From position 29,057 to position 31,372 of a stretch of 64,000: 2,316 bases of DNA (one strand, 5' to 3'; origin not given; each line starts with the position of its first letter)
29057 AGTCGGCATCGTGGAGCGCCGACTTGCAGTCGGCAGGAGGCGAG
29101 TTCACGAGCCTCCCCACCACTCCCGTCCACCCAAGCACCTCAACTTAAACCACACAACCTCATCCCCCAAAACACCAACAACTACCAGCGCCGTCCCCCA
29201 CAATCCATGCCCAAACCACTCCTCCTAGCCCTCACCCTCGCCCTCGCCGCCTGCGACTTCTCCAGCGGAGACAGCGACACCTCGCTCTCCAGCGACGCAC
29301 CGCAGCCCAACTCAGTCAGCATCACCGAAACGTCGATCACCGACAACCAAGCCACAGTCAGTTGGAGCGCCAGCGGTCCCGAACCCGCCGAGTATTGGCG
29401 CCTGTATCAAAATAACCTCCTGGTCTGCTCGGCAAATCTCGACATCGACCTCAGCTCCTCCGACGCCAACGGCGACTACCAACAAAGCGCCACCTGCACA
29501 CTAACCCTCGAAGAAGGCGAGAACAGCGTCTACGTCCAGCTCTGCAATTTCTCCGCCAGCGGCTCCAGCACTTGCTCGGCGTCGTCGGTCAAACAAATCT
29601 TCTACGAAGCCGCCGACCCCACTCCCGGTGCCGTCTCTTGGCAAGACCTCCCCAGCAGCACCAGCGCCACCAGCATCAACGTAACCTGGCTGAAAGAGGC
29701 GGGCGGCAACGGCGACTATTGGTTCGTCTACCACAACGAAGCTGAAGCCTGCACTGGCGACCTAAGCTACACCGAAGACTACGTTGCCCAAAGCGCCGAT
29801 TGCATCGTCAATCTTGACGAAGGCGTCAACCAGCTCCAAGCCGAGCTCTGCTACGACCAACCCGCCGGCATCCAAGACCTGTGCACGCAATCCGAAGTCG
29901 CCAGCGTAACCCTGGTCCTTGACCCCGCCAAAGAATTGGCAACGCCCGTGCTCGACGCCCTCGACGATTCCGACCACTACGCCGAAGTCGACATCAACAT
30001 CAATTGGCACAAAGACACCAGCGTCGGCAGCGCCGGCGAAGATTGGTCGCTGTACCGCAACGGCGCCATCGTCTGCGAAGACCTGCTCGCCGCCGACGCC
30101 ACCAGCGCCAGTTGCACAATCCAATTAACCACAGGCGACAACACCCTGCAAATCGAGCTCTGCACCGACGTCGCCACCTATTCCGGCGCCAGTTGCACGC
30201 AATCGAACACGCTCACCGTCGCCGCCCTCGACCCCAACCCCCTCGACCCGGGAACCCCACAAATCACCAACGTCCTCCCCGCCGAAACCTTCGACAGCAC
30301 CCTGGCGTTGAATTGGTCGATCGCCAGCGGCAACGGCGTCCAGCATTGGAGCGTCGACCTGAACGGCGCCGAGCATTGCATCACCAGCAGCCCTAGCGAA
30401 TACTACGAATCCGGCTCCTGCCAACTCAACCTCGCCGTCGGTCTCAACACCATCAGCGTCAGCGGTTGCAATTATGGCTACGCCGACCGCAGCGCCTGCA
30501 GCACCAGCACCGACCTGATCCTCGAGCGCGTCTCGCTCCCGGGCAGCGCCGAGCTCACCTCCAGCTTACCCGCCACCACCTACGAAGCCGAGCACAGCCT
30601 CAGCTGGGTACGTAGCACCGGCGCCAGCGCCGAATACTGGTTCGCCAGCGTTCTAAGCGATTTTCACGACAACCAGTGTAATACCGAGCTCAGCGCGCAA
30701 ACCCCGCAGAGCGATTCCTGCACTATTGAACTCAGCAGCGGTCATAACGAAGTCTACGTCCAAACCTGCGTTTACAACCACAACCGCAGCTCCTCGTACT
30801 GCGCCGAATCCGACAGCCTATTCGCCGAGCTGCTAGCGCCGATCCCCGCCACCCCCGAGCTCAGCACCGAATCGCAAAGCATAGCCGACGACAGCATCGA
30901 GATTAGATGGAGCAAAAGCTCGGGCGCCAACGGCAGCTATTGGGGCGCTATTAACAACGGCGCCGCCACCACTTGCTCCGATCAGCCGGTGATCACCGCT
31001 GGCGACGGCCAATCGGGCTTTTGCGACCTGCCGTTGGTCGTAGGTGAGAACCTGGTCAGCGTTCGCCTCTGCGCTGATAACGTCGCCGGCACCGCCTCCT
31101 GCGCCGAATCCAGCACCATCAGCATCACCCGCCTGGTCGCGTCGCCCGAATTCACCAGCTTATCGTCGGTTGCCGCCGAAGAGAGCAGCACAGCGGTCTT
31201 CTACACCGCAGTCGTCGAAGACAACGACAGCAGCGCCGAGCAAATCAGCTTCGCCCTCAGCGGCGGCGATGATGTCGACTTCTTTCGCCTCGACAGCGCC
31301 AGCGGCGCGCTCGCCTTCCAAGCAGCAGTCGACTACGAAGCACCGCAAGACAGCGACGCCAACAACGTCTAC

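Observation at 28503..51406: Tandem duplication of about 18.9 kb bounded by REP units: shared anchor, head and stalk base, with different distal heads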

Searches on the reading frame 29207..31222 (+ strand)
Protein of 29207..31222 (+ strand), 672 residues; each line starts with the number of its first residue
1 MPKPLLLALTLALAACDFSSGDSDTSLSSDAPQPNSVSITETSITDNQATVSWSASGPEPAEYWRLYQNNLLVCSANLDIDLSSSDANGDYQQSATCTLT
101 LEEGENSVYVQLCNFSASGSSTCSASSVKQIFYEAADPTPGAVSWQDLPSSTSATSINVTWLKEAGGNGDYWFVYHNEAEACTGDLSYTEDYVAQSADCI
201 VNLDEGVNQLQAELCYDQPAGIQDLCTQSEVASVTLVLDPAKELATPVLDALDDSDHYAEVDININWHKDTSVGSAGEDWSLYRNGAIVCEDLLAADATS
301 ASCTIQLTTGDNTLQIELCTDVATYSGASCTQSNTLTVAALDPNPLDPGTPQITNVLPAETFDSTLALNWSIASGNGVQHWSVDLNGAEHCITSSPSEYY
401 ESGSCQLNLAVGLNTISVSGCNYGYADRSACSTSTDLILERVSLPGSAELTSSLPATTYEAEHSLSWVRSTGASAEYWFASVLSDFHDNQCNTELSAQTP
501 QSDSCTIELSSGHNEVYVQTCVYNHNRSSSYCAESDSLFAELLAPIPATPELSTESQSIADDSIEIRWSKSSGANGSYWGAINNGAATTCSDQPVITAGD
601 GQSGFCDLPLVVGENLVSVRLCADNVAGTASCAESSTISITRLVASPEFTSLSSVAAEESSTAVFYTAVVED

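Call 15: find_homologous_proteins(query=window:29207-31222:+, max_evalue=0.001)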
Query window:29207-31222:+ (672 aa): 3 proteins with E <= 0.001 among 8000 candidates.
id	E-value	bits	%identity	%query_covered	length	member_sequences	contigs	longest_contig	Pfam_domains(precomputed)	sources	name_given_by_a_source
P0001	6.4e-185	635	48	100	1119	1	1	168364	PF25374.1,PF23592.1,PF00028.24,PF08329.17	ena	-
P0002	6.2e-132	459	52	66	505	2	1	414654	PF08329.17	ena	-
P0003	3.1e-117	411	49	64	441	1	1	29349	-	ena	-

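Call 16: find_encoding_contigs(protein=P0001, flank=10000, max_places=4)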
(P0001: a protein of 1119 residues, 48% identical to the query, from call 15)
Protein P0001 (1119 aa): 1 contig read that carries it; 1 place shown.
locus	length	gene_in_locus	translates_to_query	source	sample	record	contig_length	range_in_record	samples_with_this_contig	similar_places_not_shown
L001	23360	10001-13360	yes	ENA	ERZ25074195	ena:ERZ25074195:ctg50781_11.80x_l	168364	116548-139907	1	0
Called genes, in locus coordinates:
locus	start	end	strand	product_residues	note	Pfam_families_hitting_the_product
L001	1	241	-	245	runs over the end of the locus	PF08021:FAD_binding_9, PF04954:SIP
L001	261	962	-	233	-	PF01895:PhoU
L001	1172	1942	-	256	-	PF00005:ABC_tran, PF13304:AAA_21 (faint), PF13401:AAA_22 (faint)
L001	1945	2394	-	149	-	PF00528:BPD_transp_1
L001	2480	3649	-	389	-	-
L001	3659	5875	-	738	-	PF00528:BPD_transp_1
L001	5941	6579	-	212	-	-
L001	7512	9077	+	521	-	PF09820:AAA-ATPase_like, PF08011:PDDEXK_9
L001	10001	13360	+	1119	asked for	PF08329:ChitinaseA_N (faint), PF00028:Cadherin (weak), PF23592:Cadherin_CELSR2_9th (faint), PF25374:Cadherin_FAT4_N (faint), PF00028:Cadherin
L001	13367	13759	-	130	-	-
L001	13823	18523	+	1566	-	PF17803:Cadherin_4 (faint), PF00028:Cadherin, PF00704:Glyco_hydro_18, PF00182:Glyco_hydro_19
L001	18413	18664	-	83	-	-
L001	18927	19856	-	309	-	PF13379:NMT1_2, PF09084:NMT1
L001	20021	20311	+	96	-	PF00166:Cpn10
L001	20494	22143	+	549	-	PF00118:Cpn60_TCP1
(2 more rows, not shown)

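Call 17: find_encoding_contigs(protein=P0002, flank=10000, max_places=4)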
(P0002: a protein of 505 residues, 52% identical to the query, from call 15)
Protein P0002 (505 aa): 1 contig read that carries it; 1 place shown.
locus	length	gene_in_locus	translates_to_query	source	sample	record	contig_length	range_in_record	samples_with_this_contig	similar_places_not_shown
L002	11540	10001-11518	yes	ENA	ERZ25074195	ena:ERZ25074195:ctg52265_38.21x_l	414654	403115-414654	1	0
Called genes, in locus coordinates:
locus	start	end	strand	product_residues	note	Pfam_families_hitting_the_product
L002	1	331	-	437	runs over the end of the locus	PF05598:DUF772, PF01609:DDE_Tnp_1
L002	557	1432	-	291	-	PF01795:Methyltransf_5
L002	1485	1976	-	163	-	PF04390:LptE (weak)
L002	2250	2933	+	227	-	PF01040:UbiA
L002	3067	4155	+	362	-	PF00155:Aminotran_1_2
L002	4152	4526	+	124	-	PF04892:VanZ-LLP1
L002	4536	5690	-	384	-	PF01070:FMN_dh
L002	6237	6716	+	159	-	PF01967:MoaC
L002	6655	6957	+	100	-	PF02597:ThiS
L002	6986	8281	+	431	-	PF11808:PhoR (weak), PF00989:PAS (weak), PF13188:PAS_8 (weak), PF00512:HisKA, PF02518:HATPase_c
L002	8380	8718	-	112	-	PF02575:YbaB_DNA_bd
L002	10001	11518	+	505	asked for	PF08329:ChitinaseA_N (faint)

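Call 18: find_encoding_contigs(protein=P0003, flank=10000, max_places=4)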
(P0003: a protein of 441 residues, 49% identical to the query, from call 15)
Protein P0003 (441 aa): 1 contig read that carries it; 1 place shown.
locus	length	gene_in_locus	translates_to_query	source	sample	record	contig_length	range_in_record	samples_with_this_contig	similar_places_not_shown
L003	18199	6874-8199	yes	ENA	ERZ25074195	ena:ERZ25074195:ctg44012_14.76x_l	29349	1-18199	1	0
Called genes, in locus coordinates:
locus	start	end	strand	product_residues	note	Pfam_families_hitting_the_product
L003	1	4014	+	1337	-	?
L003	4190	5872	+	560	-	PF09820:AAA-ATPase_like, PF08011:PDDEXK_9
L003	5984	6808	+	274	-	PF12784:PDDEXK_2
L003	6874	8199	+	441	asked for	-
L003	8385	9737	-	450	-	PF13701:DDE_Tnp_1_4, PF01609:DDE_Tnp_1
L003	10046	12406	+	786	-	PF00028:Cadherin (weak), PF22352:K319L-like_PKD, PF07603:Lcl_C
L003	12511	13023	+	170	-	PF07603:Lcl_C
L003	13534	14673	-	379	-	PF03480:DctP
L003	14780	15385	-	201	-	PF12917:YfbR-like, PF13023:HD_3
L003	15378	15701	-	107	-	PF04355:BamE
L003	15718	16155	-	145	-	PF01521:Fe-S_biosyn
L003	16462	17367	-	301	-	PF00294:PfkB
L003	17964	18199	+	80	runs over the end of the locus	-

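Call 21: find_related_loci(query=A1, collection=genome_contigs, flank=10000)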
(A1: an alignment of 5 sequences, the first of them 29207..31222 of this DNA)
Query A1 (672 aa) in genome_contigs; peptide patterns used: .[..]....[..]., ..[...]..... (x = any residue, [..] = any of these).
72 stretches matched a pattern, but none encodes a relative of the query by tblastn (E <= 1e-3).

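Call 23: find_related_loci(query=A1, collection=metagenome_contigs, flank=10000)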
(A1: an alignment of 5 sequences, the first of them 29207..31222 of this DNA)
Query A1 (672 aa) in metagenome_contigs; peptide patterns used: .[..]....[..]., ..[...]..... (x = any residue, [..] = any of these).
73 stretches matched a pattern, but none encodes a relative of the query by tblastn (E <= 1e-3).

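Call 54: search_protein_representatives(alignment_id=A1)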
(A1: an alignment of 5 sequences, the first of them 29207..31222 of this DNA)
Query: 5 sequences, 663 profile positions. Proteins with E-value up to 0.001 (for the whole library): 45; up to 1e-10: 19; up to 1e-30: 12. The best 45 are listed.
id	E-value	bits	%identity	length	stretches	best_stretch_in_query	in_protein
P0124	0.0e+00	1225.6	-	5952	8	4-663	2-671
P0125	0.0e+00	1202.9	-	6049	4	4-663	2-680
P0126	0.0e+00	1105.4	-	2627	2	4-663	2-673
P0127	0.0e+00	1045.8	-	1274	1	2-660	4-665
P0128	9.4e-299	1009.1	-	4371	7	7-662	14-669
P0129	6.8e-293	989.7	-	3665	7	4-662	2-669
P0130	1.4e-263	892.8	-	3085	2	13-661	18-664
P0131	4.4e-215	732.6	-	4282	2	7-661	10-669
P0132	3.6e-172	590.8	-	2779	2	6-662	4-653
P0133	1.6e-169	582.0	-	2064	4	6-662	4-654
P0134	6.6e-37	143.8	-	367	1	413-661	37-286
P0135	1.4e-35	139.5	-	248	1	4-182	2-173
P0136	2.4e-21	92.4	-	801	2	267-532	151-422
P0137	2.1e-20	89.3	-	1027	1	147-633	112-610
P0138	3.0e-17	78.9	-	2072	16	627-662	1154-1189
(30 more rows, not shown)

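Call 58: list_cluster_members(proteins=[P0124, P0125, P0126, P0127, P0128, P0129, P0130, P0131, P0132, P0133])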
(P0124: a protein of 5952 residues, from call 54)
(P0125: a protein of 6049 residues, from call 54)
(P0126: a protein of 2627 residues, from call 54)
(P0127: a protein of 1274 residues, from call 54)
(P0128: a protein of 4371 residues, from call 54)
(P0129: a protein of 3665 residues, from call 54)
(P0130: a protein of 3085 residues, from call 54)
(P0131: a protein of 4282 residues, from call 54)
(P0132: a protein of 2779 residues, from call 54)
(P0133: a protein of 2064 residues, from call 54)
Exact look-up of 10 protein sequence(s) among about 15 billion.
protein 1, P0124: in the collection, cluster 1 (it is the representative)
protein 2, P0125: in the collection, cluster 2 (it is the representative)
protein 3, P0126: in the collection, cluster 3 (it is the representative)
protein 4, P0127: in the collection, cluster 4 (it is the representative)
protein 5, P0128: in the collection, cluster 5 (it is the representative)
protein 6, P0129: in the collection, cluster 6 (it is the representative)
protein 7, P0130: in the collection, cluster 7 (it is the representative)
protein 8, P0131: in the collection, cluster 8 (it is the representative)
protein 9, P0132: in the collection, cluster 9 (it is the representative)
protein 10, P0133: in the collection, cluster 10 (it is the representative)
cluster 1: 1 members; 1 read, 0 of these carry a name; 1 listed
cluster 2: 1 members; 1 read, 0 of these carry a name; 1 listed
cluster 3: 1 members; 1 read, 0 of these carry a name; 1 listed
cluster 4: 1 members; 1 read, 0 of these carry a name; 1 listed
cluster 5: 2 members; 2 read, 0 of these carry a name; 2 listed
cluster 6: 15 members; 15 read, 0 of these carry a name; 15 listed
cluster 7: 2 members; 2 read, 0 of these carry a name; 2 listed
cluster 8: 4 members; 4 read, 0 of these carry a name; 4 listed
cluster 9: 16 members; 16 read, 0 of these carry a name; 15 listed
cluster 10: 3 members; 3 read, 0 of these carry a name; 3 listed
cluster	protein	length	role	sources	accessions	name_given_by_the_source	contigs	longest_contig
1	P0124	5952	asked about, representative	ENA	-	-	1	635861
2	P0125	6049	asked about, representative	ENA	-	-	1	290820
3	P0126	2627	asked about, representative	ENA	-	-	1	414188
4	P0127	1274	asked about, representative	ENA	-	-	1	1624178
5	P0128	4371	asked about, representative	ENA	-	-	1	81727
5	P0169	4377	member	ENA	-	-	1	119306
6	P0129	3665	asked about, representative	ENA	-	-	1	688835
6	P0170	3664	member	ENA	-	-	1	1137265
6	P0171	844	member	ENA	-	-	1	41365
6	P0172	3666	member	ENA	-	-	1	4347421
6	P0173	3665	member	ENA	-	-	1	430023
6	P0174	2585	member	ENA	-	-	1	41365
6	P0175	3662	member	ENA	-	-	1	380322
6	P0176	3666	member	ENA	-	-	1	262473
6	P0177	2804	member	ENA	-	-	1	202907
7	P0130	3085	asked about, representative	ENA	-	-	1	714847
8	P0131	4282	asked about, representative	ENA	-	-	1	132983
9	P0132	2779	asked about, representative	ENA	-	-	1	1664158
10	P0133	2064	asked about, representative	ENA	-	-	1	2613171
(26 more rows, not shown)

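Call 59: find_encoding_contigs(protein=P0126, flank=10000, max_places=3)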
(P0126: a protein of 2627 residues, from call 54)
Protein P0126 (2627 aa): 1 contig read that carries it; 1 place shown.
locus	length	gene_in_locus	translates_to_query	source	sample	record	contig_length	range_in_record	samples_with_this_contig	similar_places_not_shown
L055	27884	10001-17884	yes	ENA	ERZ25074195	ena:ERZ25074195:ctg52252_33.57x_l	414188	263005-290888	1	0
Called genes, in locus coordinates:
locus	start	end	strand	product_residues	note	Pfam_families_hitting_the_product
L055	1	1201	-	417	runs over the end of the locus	PF01266:DAO, PF01593:Amino_oxidase, PF01946:Thi4 (weak), PF13450:NAD_binding_8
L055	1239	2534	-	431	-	PF04932:Wzy_C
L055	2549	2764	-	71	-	PF01176:eIF-1a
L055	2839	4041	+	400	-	PF06965:Na_H_antiport_1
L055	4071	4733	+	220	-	PF01027:Bax1-I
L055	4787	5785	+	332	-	PF01515:PTA_PTB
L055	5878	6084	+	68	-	-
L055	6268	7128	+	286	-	PF00892:EamA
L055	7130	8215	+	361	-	PF00291:PALP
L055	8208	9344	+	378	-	PF01321:Creatinase_N, PF00557:Peptidase_M24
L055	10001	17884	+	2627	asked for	PF17803:Cadherin_4 (faint), PF17963:Big_9 (faint), PF15418:DUF4625 (faint), PF23592:Cadherin_CELSR2_9th (faint), PF00028:Cadherin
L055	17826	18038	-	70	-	-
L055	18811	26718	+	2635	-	PF16656:Pur_ac_phosph_N (faint), PF23592:Cadherin_CELSR2_9th (faint), PF00028:Cadherin, PF00041:fn3 (faint), PF24489:Ig_J_second (faint), PF07603:Lcl_C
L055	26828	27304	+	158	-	PF03618:Kinase-PPPase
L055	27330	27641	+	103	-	PF03618:Kinase-PPPase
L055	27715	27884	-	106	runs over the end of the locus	PF14384:BrnA_antitoxin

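Call 85: find_encoding_contigs(protein=P0127, flank=10000, max_places=2)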
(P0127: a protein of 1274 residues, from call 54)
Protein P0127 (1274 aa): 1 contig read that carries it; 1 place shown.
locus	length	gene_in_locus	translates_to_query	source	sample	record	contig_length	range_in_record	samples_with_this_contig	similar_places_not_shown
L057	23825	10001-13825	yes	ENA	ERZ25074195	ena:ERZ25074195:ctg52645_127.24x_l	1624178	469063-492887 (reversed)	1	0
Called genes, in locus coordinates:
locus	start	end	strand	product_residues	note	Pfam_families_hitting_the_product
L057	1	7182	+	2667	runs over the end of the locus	PF17803:Cadherin_4 (faint), PF00028:Cadherin (weak), PF00704:Glyco_hydro_18, PF00182:Glyco_hydro_19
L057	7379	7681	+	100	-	-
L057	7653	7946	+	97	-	PF10097:DUF2335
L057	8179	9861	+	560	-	PF09820:AAA-ATPase_like, PF08011:PDDEXK_9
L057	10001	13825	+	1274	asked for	PF00028:Cadherin, PF17963:Big_9 (weak), PF18911:PKD_4 (weak), PF22352:K319L-like_PKD, PF07603:Lcl_C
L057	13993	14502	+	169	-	PF07603:Lcl_C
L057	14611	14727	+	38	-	-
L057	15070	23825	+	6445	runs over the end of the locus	PF00028:Cadherin (weak), PF00028:Cadherin, PF00028:Cadherin (weak), PF00028:Cadherin (weak), PF17803:Cadherin_4 (weak), PF00028:Cadherin, PF00704:Glyco_hydro_18, PF00182:Glyco_hydro_19, +5 more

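Call 86: find_encoding_contigs(protein=P0129, flank=10000, max_places=2)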
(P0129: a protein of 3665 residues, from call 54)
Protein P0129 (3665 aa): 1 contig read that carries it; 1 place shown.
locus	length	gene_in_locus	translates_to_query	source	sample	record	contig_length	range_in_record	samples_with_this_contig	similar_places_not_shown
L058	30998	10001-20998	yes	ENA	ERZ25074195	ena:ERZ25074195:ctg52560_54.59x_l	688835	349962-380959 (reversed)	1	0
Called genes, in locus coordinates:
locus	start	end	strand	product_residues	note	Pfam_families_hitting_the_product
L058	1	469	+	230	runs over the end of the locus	PF14622:Ribonucleas_3_3, PF00636:Ribonuclease_3, PF00035:dsrm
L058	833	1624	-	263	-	PF01609:DDE_Tnp_1 (weak)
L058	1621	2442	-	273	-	PF13276:HTH_21, PF00665:rve, PF13683:rve_3, PF13333:rve_2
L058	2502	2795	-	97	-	PF01527:HTH_Tnp_1, PF13384:HTH_23 (weak), PF13518:HTH_28 (weak)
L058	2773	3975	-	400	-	PF01609:DDE_Tnp_1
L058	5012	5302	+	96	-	PF01527:HTH_Tnp_1, PF13518:HTH_28 (faint)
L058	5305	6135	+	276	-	PF13276:HTH_21, PF00665:rve, PF13683:rve_3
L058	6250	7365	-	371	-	PF05598:DUF772, PF01609:DDE_Tnp_1 (faint)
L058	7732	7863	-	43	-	-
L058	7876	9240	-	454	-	PF00078:RVT_1, PF08388:GIIM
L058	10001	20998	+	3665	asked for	PF17803:Cadherin_4 (faint), PF17963:Big_9 (faint), PF23592:Cadherin_CELSR2_9th (faint), PF15418:DUF4625 (faint), PF00028:Cadherin, PF00704:Glyco_hydro_18, PF00182:Glyco_hydro_19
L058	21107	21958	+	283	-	PF12784:PDDEXK_2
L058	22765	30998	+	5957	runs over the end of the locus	PF15418:DUF4625 (faint), PF17803:Cadherin_4 (faint), PF17963:Big_9 (faint), PF23592:Cadherin_CELSR2_9th (faint), PF00028:Cadherin, PF00704:Glyco_hydro_18, PF00182:Glyco_hydro_19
